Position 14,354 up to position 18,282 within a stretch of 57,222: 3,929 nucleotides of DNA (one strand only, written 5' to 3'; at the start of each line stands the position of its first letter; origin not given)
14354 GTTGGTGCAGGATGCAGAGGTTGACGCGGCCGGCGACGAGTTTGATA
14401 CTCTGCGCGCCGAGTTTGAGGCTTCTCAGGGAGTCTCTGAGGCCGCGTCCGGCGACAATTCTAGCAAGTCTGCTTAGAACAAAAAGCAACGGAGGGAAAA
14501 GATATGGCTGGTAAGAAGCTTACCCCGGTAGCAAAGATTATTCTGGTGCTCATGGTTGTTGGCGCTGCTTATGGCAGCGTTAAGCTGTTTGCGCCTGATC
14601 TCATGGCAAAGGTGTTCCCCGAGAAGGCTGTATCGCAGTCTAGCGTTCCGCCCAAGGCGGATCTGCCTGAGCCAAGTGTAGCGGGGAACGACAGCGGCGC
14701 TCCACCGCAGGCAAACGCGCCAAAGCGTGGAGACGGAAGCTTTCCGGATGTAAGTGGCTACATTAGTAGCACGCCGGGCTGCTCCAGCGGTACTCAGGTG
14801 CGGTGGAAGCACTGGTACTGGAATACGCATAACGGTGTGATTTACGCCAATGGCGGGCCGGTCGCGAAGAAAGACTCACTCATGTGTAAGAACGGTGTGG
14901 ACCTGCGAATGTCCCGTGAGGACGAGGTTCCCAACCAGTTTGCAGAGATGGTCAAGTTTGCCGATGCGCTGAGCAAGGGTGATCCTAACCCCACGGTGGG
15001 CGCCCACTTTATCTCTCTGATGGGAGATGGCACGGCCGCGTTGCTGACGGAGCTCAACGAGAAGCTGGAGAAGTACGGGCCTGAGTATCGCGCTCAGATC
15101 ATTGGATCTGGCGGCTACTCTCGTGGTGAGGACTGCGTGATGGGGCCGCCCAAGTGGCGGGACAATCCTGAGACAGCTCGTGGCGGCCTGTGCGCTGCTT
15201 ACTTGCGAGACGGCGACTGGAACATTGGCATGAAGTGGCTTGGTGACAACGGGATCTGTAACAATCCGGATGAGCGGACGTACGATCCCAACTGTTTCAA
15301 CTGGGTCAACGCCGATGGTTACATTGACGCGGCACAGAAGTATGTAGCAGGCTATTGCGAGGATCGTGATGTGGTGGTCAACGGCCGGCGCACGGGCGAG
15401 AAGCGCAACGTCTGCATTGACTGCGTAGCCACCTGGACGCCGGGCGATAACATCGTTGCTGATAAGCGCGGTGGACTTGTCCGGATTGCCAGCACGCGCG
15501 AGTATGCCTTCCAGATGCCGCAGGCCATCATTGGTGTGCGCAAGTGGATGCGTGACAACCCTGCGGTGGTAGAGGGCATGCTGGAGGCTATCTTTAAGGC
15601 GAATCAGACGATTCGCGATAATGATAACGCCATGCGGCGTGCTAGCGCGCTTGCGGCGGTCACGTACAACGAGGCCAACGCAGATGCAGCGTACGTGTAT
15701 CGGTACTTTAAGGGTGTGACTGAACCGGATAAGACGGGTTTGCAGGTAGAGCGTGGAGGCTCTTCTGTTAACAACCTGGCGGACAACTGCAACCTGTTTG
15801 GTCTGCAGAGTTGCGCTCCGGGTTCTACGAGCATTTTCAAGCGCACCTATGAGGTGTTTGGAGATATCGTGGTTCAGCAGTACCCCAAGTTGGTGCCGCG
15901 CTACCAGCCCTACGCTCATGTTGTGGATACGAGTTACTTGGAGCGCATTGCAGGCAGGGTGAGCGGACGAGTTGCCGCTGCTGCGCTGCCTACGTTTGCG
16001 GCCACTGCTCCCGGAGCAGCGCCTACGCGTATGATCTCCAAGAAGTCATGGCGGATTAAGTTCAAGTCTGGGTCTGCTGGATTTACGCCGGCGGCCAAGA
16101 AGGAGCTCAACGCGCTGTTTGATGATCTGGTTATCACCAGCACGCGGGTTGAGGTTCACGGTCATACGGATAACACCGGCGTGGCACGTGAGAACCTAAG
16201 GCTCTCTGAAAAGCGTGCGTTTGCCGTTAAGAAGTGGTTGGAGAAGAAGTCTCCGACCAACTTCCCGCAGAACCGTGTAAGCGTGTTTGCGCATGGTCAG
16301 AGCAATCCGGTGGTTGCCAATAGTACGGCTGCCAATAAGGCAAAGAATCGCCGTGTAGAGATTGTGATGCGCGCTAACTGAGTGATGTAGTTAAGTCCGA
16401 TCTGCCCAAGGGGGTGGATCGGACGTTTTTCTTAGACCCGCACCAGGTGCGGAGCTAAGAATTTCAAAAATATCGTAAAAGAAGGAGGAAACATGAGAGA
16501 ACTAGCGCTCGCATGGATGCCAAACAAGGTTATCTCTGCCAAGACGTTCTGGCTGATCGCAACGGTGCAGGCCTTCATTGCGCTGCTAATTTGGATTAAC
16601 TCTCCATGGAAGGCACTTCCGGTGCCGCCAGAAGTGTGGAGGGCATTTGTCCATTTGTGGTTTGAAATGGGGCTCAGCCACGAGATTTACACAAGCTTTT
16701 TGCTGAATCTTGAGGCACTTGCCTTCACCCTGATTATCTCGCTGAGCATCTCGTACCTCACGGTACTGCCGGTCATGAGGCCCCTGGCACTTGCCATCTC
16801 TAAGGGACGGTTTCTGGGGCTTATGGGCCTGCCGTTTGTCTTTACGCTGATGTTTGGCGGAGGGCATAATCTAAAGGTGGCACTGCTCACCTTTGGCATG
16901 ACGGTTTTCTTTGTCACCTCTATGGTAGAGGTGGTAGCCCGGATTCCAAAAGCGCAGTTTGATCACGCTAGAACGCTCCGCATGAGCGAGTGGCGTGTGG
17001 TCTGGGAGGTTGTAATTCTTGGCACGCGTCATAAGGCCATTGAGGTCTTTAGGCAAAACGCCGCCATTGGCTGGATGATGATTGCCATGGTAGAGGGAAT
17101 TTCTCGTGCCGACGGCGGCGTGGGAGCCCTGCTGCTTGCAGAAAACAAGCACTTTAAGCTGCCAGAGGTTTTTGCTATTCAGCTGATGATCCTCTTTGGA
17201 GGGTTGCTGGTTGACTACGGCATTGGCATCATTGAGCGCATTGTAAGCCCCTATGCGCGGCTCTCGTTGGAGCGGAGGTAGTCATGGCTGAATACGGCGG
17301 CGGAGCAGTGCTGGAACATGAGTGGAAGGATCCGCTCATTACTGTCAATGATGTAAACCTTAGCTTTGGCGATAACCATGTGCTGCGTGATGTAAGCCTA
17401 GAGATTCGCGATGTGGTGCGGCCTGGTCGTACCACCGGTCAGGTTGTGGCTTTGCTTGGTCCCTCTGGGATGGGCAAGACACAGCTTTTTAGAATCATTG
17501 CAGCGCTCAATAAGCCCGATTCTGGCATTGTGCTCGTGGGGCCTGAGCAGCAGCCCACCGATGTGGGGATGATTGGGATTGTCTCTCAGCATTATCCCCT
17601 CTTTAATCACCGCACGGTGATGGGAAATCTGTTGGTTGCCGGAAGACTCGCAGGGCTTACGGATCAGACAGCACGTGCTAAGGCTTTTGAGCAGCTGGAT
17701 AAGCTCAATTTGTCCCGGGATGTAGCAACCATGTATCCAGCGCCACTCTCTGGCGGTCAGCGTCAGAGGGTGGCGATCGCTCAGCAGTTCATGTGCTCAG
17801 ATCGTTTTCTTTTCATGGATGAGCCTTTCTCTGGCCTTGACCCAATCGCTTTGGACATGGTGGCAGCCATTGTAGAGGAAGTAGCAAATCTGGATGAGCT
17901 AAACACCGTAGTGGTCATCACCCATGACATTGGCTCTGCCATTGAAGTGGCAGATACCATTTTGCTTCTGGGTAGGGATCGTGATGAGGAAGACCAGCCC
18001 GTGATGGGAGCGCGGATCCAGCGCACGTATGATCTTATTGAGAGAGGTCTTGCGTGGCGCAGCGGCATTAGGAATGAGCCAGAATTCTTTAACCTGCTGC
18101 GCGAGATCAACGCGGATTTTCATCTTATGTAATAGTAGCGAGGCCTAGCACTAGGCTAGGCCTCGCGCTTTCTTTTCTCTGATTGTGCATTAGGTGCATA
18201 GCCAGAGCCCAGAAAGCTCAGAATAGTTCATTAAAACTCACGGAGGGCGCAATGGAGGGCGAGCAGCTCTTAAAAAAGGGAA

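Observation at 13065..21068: PspA/ESCRT-III-like gene clustered with SBP-OmpA, ABC transporter, 2-TM helical protein and a classical AAA ATPase: candidate membrane-remodelling/envelope-stress system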

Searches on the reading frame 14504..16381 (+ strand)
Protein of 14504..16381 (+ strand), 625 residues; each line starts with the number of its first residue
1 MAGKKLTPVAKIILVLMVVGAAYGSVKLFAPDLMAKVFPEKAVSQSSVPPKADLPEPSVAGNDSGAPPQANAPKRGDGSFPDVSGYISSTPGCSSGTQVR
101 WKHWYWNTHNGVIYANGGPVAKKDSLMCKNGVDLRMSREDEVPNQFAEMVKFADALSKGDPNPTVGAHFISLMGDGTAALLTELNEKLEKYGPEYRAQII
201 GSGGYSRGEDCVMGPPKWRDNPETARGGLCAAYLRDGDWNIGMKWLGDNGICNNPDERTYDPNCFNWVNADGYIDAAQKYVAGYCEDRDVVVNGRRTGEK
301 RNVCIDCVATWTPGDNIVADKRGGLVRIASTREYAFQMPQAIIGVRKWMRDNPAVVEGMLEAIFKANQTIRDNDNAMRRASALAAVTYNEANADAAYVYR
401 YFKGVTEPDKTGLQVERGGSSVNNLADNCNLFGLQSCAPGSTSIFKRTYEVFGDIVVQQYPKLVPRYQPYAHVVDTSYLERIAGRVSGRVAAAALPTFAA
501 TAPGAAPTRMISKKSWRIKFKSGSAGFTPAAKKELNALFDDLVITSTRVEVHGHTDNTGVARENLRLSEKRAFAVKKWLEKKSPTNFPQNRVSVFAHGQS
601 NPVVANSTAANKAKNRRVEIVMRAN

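Call 3: search_protein_families(library=pfam, proteins=[window:14504-16381:+], max_evalue=0.1)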
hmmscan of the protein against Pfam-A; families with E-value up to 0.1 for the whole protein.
window:14504-16381:+ (625 aa): 2 families
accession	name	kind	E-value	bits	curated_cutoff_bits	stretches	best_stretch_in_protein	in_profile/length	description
PF00691.25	OmpA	-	2.3e-19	70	27.2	1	520-616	2-98/98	OmpA family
PF13379.11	NMT1_2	-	0.0075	16.5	24.7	1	306-383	174-251/252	NMT1-like family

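Call 4: search_protein_families(library=ncbifam, proteins=[window:14504-16381:+], max_evalue=0.1)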
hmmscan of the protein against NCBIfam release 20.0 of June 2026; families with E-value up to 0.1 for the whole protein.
window:14504-16381:+ (625 aa): 38 families (the best 25 are shown)
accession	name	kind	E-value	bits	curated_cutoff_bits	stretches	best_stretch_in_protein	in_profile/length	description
NF053611.1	YiaD_Gzip_OmpA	equivalog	1.3e-23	83.8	175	1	517-621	103-205/206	YiaD family glycine zipper/OmpA-like lipoprotein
NF053612.1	anchor_PA1041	equivalog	6.9e-18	65.4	250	1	511-622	125-235/236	PA1041 family peptidoglycan-binding anchor lipoprotein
NF006508.0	PRK08944.1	subfamily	1.5e-17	63.8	259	1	519-623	182-288/304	MotB family protein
TIGR03350.1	type_VI_ompA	equivalog_domain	7.9e-17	61.5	139.8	1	520-621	34-136/137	type VI secretion system protein TssL, long form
NF053585.1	OMP_LP_YfiB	equivalog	1.2e-16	61.1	128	1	517-624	57-162/163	outer membrane lipoprotein YfiB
NF045787.1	OmpABordt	equivalog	1.7e-14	54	200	1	526-620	95-187/194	outer membrane protein OmpA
NF007804.1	PRK10510.1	equivalog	3e-14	52.9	307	1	518-622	114-216/219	OmpA family lipoprotein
NF005444.0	PRK07033.1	equivalog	9e-14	51.3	520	1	520-622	318-421/438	DotU family type VI secretion system protein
NF005999.0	PRK08126.1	subfamily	2.1e-12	46.6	571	1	520-621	327-429/432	hypothetical protein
TIGR02802.1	Pal_lipo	equivalog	6.3e-12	45.5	125.35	1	545-621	30-103/104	peptidoglycan-associated lipoprotein Pal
NF053613.1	OMP_toxin_LptF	equivalog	7.4e-12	45.5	400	1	520-622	145-245/256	lipotoxin F family OmpA-related lipoprotein LptF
NF006541.1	PRK09038.1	equivalog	9.3e-12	45.1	283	1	518-624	143-250/253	flagellar motor protein MotD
TIGR03789.1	pdsO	hypoth_equivalog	6.6e-11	42.3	152.2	1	517-620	140-241/243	sortase-associated OmpA-like protein PdsO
NF008071.1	PRK10808.1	equivalog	6.2e-10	39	277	1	500-618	211-333/358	porin OmpA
NF005382.1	PRK06925.1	equivalog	9.8e-10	39.1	264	1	518-622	117-223/225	flagellar motor protein MotS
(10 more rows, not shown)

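Call 5: search_protein_families(library=padloc, proteins=[window:14504-16381:+], max_evalue=0.01)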
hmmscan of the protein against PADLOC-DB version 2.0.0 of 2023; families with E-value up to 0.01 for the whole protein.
window:14504-16381:+ (625 aa): 5 families
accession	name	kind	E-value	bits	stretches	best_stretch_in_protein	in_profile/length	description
PDLC00609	ZorB1|ZorB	-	2.8e-12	44.7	1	547-623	134-215/232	MotB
PDLC00612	ZorB1|ZorB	-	4e-11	41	1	549-620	187-264/293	MotB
PDLC00651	ZorB3|ZorB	-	1.8e-08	32.2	1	551-621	128-201/215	MotB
PDLC00610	ZorB1|ZorB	-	2.6e-07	28.5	1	549-620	150-232/254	MotB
PDLC00608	ZorB1|ZorB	-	0.00011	19.6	1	550-621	139-224/243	MotB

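Call 42: search_solved_structures(query=window:14504-16381:+, max_evalue=0.1)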
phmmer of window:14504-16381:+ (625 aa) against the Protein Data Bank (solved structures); distinct sequences matched with E-value up to 0.1: 69 (the best 60 are shown).
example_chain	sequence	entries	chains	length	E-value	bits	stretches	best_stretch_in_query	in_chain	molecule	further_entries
7bba_A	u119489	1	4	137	3.5e-14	55.6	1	520-621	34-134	Putative type VI secretion protein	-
5m38_A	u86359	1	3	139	3.7e-14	55.6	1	520-621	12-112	OmpA family protein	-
2lbt_A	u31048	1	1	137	1.6e-11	46.8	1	516-623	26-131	Uncharacterized protein Rv0899/MT0922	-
2lca_A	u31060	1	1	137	1.1e-10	44.1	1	516-623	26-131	Uncharacterized protein Rv0899/MT0922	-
2kgw_A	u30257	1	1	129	1.4e-10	43.7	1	517-622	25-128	Outer membrane protein A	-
2k1s_A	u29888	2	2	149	3.7e-10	42.3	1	516-622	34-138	Inner membrane lipoprotein yiaD | Probable lipoprotein YiaD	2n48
2l26_A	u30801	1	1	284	4.2e-10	42.1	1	514-623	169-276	Uncharacterized protein Rv0899/MT0922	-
6jfw_A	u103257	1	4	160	6.8e-10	41.5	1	517-623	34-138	PA0833-PD protein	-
7rjj_A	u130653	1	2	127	9e-10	41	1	520-622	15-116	OmpA family protein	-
5u1h_A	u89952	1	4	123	1.9e-09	40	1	544-623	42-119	Outer membrane porin F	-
9v99_A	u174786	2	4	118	8.1e-08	34.6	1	551-620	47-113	Outer membrane beta-barrel domain-containing protein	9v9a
5eb1_B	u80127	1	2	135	8.2e-08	34.6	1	527-624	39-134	YfiB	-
5eaz_A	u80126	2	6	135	8.3e-08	34.6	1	527-624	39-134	YfiB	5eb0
5y61_B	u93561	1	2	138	8.9e-08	34.5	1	527-624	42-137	YfiB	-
6ikk_A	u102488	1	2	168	1.5e-07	33.7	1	528-624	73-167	YfiB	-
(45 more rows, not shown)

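Call 88: search_dna_similar(query=window:14504-16381:+, collection=phages, mode=protein, max_evalue=0.00001, max_rows=12)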
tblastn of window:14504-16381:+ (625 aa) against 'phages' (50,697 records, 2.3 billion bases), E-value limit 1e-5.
Records with a match: 11; places in all: 11; records where one place covers at least 80% of the query: 1.
Best place of each record, by identity: <60% 11.
By first word of the organism name: Acinetobacter 4; Pseudomonas 3; Salmonella 2; uncultured 1; Bacteriophage 1.
By host as written in the record: - 6; Homo sapiens 2; Pseudomonas aeruginosa 2; Pseudomonas aeruginosa PACL 1.
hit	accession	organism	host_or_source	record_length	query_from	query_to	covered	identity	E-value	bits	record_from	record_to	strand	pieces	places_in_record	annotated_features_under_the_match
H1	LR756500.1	uncultured phage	metagenomic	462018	99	622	84%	31.1%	2e-66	242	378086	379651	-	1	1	record has no annotation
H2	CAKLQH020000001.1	Acinetobacter phage MD-2021a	not known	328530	514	622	17%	40.0%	1e-11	74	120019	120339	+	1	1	yiaD_1: putative outer membrane protein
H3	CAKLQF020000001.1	Acinetobacter phage MD-2021a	not known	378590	514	622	17%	40.0%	1e-11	74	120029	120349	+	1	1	yiaD_1: putative outer membrane protein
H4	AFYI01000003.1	Salmonella enterica subsp. enterica serovar Infantis str. ...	Homo sapiens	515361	518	622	17%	37.0%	7e-8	62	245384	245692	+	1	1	OmpA family protein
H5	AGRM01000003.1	Salmonella enterica subsp. houtenae str. ATCC BAA-1581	Homo sapiens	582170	518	622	17%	37.0%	1e-7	61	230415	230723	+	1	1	OmpA family protein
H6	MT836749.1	Bacteriophage sp.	human fecal samples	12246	518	623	17%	36.4%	4e-7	59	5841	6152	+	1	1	record has no annotation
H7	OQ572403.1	Pseudomonas phage Y1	Pseudomonas aeruginosa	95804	518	622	17%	35.2%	7e-6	56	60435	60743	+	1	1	record has no annotation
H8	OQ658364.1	Pseudomonas phage sp.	Pseudomonas aeruginosa PACL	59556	518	623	17%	33.6%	3e-7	60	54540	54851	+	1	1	none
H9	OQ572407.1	Pseudomonas phage Y5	Pseudomonas aeruginosa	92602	514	622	17%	32.4%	5e-9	66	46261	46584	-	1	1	record has no annotation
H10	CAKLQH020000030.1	Acinetobacter phage MD-2021a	not known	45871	549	624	12%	43.4%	2e-7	61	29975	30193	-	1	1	yiaD_2: putative outer membrane protein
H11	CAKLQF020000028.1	Acinetobacter phage MD-2021a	not known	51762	549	624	12%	43.4%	2e-7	61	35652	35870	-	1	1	yiaD_3: putative outer membrane protein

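Call 90: get_annotated_region(hit=H1, flank=9000)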
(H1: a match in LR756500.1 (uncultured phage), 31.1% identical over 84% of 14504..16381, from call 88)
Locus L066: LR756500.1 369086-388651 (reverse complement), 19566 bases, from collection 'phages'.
description: uncultured phage genome assembly, chromosome: 1.
organism: uncultured phage (NCBI taxid 278008)
taxonomy: Viruses; environmental samples
host: -; source: metagenomic; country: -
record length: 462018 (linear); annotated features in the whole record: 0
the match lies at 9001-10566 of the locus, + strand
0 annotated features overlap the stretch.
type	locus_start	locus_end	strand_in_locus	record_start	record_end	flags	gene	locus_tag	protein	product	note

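Call 93: search_protein_families(library=pfam, proteins=[L066:6855-7616:+, L066:7621-8727:+, L066:12870-13253:+, L066:13470-13910:+, L066:13916-14389:+, L066:14394-14990:+, L066:15221-15967:+], max_evalue=0.05)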
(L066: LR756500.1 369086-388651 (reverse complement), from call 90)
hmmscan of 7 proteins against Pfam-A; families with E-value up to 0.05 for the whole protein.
L066:6855-7616:+ (253 aa): 2 families
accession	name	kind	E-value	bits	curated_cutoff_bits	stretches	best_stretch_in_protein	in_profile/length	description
PF19220.6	Rod_CreS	-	0.032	13.7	100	1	166-212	179-225/359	Crescentin, rod domain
PF04356.17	DUF489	-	0.05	14.1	26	0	173-246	37-110/192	Protein of unknown function (DUF489)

L066:7621-8727:+ (368 aa): 0 families

L066:12870-13253:+ (127 aa): 6 families
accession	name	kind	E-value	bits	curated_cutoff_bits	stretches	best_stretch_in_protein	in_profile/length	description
PF00583.31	Acetyltransf_1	-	1.2e-08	35.6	20.7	1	15-91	31-98/116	Acetyltransferase (GNAT) family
PF13508.13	Acetyltransf_7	-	3.1e-06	27.9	27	1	45-114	17-83/84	Acetyltransferase (GNAT) domain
PF13673.13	Acetyltransf_10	-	0.00013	22.4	23.6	1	54-97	53-98/128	Acetyltransferase (GNAT) domain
PF13527.13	Acetyltransf_9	-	0.00038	20.9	25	1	55-115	75-126/127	Acetyltransferase (GNAT) domain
PF17013.11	Acetyltransf_15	-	0.021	14.7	35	1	54-82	74-103/210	Putative acetyl-transferase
PF14542.12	Acetyltransf_CG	-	0.046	14.3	30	0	48-86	20-58/80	GCN5-related N-acetyl-transferase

L066:13470-13910:+ (146 aa): 0 families

L066:13916-14389:+ (157 aa): 0 families

L066:14394-14990:+ (198 aa): 1 family
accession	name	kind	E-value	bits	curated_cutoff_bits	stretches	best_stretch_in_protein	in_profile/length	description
PF24703.2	DUF7666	-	1.1e-08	35.9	27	1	1-97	1-92/95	Domain of unknown function (DUF7666)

L066:15221-15967:+ (248 aa): 0 families

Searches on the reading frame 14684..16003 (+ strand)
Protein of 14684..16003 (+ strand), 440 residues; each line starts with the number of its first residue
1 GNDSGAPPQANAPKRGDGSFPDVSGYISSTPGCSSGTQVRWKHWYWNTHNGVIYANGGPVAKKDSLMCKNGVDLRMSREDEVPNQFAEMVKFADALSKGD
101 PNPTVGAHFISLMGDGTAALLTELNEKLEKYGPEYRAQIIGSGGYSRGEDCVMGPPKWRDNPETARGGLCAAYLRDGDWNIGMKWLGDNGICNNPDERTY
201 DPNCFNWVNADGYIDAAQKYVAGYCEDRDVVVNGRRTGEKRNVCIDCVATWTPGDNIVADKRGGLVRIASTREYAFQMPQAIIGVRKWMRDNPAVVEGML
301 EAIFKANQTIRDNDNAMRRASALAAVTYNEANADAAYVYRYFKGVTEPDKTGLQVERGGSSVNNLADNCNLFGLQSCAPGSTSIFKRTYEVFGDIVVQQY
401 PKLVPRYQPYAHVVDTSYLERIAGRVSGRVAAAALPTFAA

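Call 82: search_solved_structures(query=A9, max_evalue=1, show_alignments=1)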
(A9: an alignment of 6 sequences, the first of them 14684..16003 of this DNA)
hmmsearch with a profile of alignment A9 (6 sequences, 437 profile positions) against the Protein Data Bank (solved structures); distinct sequences matched with E-value up to 1: 1.
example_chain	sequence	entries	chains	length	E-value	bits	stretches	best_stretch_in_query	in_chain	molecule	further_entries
6se1_A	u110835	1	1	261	0.75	11.7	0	93-136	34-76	Putative lipopolysaccharide modification acyltransferase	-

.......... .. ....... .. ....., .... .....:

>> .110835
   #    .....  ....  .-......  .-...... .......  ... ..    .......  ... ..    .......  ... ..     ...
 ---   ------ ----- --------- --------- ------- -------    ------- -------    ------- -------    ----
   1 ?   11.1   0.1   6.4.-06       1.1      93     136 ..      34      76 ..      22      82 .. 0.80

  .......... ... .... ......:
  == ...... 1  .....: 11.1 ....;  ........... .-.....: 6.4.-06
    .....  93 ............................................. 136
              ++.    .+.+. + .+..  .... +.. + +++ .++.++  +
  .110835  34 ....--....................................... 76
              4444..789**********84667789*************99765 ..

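Call 83: search_protein_families(library=pfam, alignment_id=A9, max_evalue=1)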
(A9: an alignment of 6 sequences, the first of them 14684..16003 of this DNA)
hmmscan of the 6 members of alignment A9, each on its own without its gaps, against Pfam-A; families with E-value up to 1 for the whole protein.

A. member 1, window:14684-16003:+ (440 aa): 1 family
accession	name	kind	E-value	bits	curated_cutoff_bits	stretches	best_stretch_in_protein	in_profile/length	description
PF13379.11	NMT1_2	-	0.0054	17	24.7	1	246-323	174-251/252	NMT1-like family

B. families by the number of members that match (of 6 scanned): 2 families
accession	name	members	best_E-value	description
PF13379.11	NMT1_2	4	0.0017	NMT1-like family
PF07971.18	Glyco_hydro_92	1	0.014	Glycosyl hydrolase family 92 catalytic domain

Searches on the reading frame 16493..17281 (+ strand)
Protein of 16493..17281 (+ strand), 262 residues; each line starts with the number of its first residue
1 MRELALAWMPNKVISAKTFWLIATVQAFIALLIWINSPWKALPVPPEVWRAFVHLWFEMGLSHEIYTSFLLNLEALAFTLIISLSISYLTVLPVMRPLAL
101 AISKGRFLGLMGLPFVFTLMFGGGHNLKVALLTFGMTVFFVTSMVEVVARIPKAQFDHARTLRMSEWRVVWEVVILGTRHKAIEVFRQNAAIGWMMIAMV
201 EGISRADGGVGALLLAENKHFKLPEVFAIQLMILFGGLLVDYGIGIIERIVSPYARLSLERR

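Call 3: search_protein_families(library=pfam, proteins=[window:16493-17281:+], max_evalue=0.1)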
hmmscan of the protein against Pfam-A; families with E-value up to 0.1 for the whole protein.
window:16493-17281:+ (262 aa): 1 family
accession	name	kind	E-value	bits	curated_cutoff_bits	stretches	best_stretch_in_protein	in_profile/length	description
PF00528.27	BPD_transp_1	-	0.00084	19.6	26.4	1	82-249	26-180/184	Binding-protein-dependent transport system inner membrane component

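Call 4: search_protein_families(library=ncbifam, proteins=[window:16493-17281:+], max_evalue=0.1)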
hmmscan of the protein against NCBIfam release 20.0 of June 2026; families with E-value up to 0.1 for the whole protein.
window:16493-17281:+ (262 aa): 2 families
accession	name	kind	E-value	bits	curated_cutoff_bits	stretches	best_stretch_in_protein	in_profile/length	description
NF040733.1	ABC_perm_U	equivalog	1.4e-06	28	295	1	41-251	34-245/251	ABC transporter permease subunit SaoP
NF007545.0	PRK10160.1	equivalog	0.021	14.3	342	1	113-254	131-270/275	taurine ABC transporter permease TauC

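Call 5: search_protein_families(library=padloc, proteins=[window:16493-17281:+], max_evalue=0.01)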
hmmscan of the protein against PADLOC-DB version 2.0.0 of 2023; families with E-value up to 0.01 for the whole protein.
window:16493-17281:+ (262 aa): 0 families

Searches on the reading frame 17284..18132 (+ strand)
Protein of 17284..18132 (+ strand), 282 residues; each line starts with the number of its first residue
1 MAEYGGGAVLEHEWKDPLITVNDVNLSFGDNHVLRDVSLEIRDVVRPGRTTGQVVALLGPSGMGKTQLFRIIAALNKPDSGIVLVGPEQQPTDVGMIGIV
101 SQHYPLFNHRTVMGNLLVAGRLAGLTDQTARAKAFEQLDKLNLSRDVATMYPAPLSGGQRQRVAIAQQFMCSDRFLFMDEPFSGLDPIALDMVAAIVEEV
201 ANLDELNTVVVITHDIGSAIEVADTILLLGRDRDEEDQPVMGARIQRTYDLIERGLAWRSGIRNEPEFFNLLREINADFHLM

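Call 3: search_protein_families(library=pfam, proteins=[window:17284-18132:+], max_evalue=0.1)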
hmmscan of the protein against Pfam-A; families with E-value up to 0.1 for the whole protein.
window:17284-18132:+ (282 aa): 5 families
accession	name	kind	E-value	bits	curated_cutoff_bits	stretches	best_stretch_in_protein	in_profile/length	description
PF00005.33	ABC_tran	-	3.9e-24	86.3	25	1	51-182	10-136/137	ABC transporter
PF13304.12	AAA_21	-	1.9e-06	28.6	27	1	164-216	249-300/304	AAA domain, putative AbiEii toxin, Type IV TA system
PF13191.12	AAA_16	-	0.002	19.1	32.6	1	45-97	16-64/167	AAA ATPase domain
PF25199.1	nSTAND_NTPase5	-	0.064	13.5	34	0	46-90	35-81/145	Novel STAND NTPase 5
PF02463.25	SMC_N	-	0.072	12.9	40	0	150-217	132-200/220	RecF/RecN/SMC N terminal domain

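Call 4: search_protein_families(library=ncbifam, proteins=[window:17284-18132:+], max_evalue=0.1)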
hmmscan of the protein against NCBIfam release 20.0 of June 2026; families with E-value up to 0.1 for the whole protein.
window:17284-18132:+ (282 aa): 189 families (the best 25 are shown)
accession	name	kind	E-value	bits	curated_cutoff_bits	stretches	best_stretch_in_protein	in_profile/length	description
TIGR00968.1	3a0106s01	subfamily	1.1e-39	136.4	342.75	1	19-232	1-207/237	sulfate ABC transporter ATP-binding protein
NF008338.0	PRK11124.1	equivalog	1.3e-35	123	369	1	19-230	3-215/242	arginine ABC transporter ATP-binding protein ArtP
NF008105.0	PRK10851.1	equivalog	7.7e-35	120.2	502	1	19-232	3-213/362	sulfate/thiosulfate ABC transporter ATP-binding protein CysA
TIGR03265.1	PhnT2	equivalog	1.3e-34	120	457.7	1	17-229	3-208/353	putative 2-aminoethylphosphonate ABC transporter ATP-binding protein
NF006987.0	PRK09452.1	equivalog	3.4e-33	114.8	482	1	12-233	11-225/378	spermidine/putrescine ABC transporter ATP-binding protein PotA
TIGR03258.1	PhnT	equivalog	8.1e-33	113.9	499.15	1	19-229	9-213/359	2-aminoethylphosphonate ABC transport system ATP-binding subunit PhnT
TIGR01186.1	proV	subfamily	1e-32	113.7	326.6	1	51-229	18-203/363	betaine/proline/choline family ABC transporter ATP-binding protein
NF008428.0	PRK11264.1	equivalog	1.8e-32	112.5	406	1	19-232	4-220/250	L-cystine ABC transporter ATP-binding protein TcyN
TIGR03005.1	ectoine_ehuA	equivalog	6e-32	110.8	345.4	2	96-236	88-227/252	ectoine/hydroxyectoine ABC transporter ATP-binding protein EhuA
NF007027.0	PRK09493.1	equivalog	7e-32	110.7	379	1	19-237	2-217/240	glutamine ABC transporter ATP-binding protein GlnQ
NF007908.0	PRK10619.1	equivalog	1.9e-30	105.9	466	2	98-237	95-233/257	histidine ABC transporter ATP-binding protein HisP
NF040729.1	ABC_ATP_SaoA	equivalog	2e-30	106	360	1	30-233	17-210/248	ABC transporter ATP-binding protein SaoA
TIGR01187.1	potA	subfamily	3.1e-30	105.4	355.6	1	57-231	1-176/325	polyamine ABC transporter ATP-binding protein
TIGR01188.1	drrA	subfamily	3.7e-30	105.3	312.45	1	28-229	3-197/302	daunorubicin resistance ABC transporter, ATP-binding protein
NF040933.2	ABC_arch_GlcV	equivalog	1.1e-29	103.4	450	1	32-229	20-215/357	glucose ABC transporter ATP-binding protein GlcV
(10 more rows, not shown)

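Call 5: search_protein_families(library=padloc, proteins=[window:17284-18132:+], max_evalue=0.01)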
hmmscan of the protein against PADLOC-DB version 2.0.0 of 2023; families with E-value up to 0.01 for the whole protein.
window:17284-18132:+ (282 aa): 8 families
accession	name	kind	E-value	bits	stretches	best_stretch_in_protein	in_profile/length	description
PDLC04135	mad3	-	2.4e-22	78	1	155-235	264-343/374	mads_3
PDLC04140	mad8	-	4e-08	31.2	1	31-216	14-234/314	mads_8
PDLC02980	AriA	-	6.8e-06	24.3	1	172-215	257-299/304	-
PDLC03838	DolB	-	0.0015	15.9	1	28-75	142-189/375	-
PDLC04175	HEC-01A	-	0.0026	14.9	0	155-203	249-299/363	-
PDLC04213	HEC-02A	-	0.0027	15.3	0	168-215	227-272/337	-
PDLC04174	HEC-01A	-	0.0073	13.6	1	167-204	163-200/264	-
PDLC04182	HEC-01A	-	0.008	13.2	0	32-75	13-54/406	-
